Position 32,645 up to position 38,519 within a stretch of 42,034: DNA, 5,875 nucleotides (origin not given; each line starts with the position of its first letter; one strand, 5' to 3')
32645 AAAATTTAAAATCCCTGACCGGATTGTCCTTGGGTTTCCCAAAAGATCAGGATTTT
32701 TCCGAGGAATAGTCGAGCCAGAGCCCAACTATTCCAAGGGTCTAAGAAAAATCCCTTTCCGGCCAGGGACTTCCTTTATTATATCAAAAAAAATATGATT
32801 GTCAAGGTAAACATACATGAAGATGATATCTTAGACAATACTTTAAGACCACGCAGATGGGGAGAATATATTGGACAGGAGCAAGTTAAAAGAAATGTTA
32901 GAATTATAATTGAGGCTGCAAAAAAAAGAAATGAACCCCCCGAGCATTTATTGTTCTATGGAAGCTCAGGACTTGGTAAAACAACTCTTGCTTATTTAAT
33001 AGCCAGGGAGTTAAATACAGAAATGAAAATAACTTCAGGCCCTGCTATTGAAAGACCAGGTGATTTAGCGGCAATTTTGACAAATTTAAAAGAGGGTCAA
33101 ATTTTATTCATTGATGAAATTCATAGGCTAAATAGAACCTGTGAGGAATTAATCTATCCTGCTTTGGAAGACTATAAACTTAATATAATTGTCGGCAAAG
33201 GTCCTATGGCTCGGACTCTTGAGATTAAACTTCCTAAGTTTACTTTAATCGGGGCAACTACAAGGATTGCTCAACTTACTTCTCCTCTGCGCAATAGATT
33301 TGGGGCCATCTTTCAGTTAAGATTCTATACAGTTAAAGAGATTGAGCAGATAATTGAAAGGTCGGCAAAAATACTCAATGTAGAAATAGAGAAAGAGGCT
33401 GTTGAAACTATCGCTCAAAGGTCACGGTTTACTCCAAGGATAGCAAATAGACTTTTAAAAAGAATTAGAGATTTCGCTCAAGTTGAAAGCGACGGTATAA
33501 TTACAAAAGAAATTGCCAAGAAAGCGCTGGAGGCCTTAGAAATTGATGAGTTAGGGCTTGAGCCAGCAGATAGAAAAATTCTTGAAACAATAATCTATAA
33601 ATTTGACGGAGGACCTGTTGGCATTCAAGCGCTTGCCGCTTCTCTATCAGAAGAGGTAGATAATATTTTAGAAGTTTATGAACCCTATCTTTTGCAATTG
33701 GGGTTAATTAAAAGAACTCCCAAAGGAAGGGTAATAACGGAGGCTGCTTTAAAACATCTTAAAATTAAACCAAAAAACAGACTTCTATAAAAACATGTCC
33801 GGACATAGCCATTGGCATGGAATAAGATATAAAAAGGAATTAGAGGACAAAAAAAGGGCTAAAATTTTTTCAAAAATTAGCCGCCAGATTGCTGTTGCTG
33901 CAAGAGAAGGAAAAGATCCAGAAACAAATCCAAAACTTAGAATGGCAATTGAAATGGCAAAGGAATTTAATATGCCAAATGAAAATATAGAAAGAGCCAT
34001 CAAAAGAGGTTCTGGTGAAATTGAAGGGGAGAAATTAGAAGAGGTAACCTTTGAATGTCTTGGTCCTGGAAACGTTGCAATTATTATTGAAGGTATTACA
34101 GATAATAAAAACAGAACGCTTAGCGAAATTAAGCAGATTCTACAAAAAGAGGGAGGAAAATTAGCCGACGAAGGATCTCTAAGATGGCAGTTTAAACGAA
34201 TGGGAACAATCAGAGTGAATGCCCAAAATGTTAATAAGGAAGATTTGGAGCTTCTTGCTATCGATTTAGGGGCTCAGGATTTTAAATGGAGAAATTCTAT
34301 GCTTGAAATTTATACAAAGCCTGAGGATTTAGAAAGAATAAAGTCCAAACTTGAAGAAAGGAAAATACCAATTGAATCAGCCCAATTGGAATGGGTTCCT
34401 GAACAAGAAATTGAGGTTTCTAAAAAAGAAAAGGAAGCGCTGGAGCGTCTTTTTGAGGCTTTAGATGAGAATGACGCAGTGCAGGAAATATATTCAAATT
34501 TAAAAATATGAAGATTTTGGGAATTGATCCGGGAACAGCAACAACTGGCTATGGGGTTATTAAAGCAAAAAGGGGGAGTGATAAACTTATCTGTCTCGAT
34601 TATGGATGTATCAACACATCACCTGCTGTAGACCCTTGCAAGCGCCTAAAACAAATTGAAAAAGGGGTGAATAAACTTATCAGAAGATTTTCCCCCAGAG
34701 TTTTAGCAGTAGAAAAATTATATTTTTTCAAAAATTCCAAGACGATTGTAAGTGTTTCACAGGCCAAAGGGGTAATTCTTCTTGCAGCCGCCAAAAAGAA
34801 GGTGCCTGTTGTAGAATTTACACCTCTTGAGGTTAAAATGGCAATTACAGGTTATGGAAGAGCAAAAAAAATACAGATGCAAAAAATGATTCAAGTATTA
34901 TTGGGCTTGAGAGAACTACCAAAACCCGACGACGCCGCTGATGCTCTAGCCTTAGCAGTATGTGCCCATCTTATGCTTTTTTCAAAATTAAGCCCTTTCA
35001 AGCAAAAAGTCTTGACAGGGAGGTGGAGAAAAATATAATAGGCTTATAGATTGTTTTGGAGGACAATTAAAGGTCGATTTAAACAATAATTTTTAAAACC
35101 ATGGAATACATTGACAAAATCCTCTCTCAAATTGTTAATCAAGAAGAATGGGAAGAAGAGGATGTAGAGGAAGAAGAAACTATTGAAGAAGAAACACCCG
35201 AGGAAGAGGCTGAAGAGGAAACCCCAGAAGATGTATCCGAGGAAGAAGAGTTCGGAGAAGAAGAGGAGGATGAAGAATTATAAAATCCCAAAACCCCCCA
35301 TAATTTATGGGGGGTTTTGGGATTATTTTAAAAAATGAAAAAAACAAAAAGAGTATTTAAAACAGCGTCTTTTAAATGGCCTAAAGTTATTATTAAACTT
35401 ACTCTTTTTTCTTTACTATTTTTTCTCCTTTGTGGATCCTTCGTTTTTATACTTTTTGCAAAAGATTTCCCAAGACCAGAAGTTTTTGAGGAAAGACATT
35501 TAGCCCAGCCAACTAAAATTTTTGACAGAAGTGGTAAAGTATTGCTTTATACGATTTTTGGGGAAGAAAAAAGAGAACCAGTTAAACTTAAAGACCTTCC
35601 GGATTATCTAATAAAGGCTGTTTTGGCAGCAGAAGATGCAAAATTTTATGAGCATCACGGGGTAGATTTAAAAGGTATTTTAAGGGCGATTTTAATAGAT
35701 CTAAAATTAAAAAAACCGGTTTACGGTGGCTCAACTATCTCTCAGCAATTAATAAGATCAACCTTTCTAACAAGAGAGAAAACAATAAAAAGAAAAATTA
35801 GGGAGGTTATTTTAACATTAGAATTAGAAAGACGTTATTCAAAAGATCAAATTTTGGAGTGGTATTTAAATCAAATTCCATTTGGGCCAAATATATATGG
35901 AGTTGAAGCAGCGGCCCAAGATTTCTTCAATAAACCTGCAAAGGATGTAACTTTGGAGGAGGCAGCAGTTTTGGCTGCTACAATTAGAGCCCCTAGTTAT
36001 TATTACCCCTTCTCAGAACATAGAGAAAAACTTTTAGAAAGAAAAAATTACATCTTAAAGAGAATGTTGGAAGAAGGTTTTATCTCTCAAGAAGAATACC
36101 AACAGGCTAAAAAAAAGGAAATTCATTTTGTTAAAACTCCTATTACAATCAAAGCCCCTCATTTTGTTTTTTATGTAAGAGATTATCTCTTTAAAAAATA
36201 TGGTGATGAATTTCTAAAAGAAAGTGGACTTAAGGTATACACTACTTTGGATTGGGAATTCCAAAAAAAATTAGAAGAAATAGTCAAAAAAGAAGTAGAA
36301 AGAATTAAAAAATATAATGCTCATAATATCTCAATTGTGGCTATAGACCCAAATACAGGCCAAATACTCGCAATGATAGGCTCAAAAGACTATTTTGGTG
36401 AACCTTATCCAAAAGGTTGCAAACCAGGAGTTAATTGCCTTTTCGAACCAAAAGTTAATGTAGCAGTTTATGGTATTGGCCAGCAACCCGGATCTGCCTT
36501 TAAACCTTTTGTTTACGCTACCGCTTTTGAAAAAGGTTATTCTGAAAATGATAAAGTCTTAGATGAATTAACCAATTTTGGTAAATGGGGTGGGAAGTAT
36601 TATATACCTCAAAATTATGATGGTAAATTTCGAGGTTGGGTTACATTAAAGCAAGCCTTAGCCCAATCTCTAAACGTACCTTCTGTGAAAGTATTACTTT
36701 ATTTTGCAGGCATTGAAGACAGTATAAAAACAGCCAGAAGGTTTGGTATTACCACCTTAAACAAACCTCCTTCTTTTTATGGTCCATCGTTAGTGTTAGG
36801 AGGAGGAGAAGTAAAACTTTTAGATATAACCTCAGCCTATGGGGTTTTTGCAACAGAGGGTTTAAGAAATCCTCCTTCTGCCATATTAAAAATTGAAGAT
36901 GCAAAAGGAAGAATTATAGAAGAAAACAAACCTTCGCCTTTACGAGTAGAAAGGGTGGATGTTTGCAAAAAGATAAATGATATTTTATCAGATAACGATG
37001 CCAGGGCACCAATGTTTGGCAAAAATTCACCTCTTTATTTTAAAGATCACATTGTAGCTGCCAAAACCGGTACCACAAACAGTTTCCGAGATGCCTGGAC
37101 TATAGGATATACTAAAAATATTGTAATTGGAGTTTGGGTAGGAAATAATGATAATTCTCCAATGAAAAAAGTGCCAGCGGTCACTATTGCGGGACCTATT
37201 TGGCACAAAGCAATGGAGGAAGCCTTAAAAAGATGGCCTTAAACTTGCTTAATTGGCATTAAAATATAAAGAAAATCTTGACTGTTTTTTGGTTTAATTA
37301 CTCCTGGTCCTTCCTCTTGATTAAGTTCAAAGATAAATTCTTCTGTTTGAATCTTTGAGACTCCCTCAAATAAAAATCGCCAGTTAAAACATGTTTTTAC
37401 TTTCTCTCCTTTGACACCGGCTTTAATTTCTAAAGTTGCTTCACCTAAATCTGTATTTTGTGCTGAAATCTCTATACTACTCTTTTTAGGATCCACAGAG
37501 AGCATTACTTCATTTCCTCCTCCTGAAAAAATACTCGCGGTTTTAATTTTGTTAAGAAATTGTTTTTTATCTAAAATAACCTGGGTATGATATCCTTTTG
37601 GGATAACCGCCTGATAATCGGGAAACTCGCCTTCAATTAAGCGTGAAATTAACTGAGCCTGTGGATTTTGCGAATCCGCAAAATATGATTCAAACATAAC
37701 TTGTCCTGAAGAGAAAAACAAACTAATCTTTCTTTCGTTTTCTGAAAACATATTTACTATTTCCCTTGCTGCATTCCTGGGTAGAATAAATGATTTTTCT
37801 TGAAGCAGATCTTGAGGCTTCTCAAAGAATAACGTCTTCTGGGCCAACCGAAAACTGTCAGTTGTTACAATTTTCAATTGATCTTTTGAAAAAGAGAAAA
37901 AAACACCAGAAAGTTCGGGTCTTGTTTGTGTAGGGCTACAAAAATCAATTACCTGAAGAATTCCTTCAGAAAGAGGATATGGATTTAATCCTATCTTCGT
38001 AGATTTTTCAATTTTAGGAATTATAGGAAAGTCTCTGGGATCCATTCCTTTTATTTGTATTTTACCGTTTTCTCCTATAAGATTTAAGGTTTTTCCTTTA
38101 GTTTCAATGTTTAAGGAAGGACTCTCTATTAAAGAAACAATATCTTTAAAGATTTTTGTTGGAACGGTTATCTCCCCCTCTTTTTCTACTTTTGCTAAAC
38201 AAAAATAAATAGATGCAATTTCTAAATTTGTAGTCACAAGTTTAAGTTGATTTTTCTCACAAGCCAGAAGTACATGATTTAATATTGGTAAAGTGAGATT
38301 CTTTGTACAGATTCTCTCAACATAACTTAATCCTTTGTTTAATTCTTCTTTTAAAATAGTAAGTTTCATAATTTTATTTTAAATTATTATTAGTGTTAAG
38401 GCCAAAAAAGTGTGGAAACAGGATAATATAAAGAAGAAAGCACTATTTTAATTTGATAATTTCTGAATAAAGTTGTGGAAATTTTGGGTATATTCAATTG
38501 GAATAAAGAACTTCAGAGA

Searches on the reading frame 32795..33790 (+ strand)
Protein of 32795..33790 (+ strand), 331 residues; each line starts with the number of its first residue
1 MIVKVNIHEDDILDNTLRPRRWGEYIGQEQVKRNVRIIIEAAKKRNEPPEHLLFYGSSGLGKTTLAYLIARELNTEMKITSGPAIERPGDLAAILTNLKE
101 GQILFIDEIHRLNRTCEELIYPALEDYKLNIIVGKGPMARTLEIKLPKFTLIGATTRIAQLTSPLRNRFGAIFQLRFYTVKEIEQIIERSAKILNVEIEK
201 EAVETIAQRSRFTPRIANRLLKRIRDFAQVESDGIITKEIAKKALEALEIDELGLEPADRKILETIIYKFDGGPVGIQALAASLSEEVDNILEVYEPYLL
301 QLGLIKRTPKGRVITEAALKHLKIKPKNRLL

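Call 70: search_protein_families(library=pfam, proteins=[window:32795-33790:+], max_evalue=0.0001)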
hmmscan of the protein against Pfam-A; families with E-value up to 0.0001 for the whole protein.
window:32795-33790:+ (331 aa): 6 families
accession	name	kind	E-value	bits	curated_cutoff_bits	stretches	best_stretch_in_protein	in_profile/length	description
PF05496.18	RuvB_N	-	1.9e-71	239.4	27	1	17-174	1-158/159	Holliday junction DNA helicase RuvB P-loop domain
PF17864.7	AAA_lid_4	-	1.9e-31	108.1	27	1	178-251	1-74/74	RuvB AAA lid domain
PF05491.19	RuvB_C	-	1.6e-25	89.2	24.7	1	252-323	1-72/72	RuvB C-terminal winged helix domain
PF00004.35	AAA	-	2.4e-19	70.5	21.2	1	52-175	1-129/131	ATPase family associated with various cellular activities (AAA)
PF07728.20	AAA_5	-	3.7e-08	33.9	22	1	51-169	1-139/139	AAA domain (dynein-related subfamily)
PF06068.19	TIP49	-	3.9e-06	26.7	23.8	0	24-80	25-81/347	TIP49 P-loop domain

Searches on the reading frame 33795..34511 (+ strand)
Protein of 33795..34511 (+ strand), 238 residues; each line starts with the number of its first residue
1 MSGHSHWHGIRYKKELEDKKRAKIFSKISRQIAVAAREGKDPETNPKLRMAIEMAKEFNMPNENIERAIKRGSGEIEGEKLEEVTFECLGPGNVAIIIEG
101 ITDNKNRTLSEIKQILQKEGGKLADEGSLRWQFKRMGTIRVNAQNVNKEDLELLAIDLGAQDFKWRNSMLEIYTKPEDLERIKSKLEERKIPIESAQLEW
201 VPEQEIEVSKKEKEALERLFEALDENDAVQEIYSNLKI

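Call 70: search_protein_families(library=pfam, proteins=[window:33795-34511:+], max_evalue=0.0001)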
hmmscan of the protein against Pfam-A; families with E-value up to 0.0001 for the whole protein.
window:33795-34511:+ (238 aa): 2 families
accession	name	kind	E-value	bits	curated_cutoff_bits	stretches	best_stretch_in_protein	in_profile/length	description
PF01709.26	Transcrip_reg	-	9e-50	168.9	27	1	81-236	1-160/160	TACO1/YebC second and third domain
PF20772.2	TACO1_YebC_N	-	2.5e-29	102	36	1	5-75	1-73/73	TACO1/YebC protein N-terminal domain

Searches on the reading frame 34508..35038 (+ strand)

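Call 70: search_protein_families(library=pfam, proteins=[window:34508-35038:+], max_evalue=0.0001)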
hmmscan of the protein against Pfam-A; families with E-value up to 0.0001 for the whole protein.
window:34508-35038:+ (176 aa): 1 family
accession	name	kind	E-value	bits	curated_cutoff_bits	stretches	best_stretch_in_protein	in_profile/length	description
PF02075.23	RuvC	-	9e-49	165.6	22.2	1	3-152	1-147/148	Crossover junction endodeoxyribonuclease RuvC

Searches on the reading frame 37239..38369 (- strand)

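Call 10: search_protein_families(library=pfam, proteins=[window:37239-38369:-], max_evalue=0.00001)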
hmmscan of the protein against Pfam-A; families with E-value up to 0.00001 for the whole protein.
window:37239-38369:- (376 aa): 3 families
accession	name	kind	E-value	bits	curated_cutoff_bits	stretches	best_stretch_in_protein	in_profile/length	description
PF02767.21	DNA_pol3_beta_2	-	4.4e-23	82.2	27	1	145-251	19-116/116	DNA polymerase III beta subunit, central domain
PF02768.20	DNA_pol3_beta_3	-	8.5e-20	71.2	27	1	254-373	2-120/121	DNA polymerase III beta subunit, C-terminal domain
PF00712.24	DNA_pol3_beta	-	1.3e-19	71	24.4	1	1-118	1-120/120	DNA polymerase III beta subunit, N-terminal domain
